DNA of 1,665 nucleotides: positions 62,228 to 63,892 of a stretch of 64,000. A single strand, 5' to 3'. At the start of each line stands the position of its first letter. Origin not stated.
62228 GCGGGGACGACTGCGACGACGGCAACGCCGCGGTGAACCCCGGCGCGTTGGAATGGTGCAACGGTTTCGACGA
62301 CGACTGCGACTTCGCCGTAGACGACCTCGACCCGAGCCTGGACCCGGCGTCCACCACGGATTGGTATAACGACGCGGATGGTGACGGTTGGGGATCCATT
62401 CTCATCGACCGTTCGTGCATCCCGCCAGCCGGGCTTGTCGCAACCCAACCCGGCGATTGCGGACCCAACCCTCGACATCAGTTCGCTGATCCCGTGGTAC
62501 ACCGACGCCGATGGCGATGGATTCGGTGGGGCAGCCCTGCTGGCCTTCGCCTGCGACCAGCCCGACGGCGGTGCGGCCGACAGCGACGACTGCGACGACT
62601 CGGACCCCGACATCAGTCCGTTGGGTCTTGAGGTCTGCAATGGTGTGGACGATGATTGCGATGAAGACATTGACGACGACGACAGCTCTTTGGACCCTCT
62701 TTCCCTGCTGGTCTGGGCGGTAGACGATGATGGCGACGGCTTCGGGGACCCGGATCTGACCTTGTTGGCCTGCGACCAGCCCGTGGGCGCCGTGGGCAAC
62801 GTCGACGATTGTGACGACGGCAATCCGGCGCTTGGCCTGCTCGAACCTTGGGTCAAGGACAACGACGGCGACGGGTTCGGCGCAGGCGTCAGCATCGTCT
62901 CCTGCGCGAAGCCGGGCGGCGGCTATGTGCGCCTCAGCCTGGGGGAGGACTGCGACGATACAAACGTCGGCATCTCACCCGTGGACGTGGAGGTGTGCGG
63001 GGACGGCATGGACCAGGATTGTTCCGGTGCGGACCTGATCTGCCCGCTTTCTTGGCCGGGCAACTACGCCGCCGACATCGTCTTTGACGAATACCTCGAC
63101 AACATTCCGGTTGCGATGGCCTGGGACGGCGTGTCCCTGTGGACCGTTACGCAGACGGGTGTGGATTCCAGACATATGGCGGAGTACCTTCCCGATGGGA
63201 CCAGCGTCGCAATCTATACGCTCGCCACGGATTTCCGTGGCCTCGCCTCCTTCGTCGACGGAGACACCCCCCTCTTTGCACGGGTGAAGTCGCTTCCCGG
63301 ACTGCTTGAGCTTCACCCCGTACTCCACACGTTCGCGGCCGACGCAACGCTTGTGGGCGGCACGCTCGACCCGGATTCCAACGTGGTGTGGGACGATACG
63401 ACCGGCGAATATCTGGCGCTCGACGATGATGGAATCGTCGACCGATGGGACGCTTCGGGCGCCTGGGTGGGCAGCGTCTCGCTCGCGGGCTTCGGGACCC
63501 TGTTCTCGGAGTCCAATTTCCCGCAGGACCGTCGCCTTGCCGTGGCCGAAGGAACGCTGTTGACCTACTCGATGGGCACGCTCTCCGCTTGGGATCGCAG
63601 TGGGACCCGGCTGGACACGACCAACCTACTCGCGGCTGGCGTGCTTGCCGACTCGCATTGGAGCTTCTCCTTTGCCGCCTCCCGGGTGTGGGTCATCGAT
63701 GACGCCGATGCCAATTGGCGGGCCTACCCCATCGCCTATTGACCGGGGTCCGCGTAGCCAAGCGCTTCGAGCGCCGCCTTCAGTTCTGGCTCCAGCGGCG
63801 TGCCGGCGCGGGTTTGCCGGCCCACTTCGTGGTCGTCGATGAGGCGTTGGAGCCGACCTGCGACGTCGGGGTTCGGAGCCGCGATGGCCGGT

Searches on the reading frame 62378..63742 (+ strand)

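Call 8: search_protein_families(library=pfam, proteins=[window:62378-63742:+], max_evalue=0.01)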
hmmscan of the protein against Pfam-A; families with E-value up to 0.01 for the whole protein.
window:62378-63742:+ (454 aa): 1 family
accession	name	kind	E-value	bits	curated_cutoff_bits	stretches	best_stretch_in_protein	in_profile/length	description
PF11617.13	Cu-binding_MopE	-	2.8e-11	43.9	27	2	191-218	1-27/30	Putative metal-binding motif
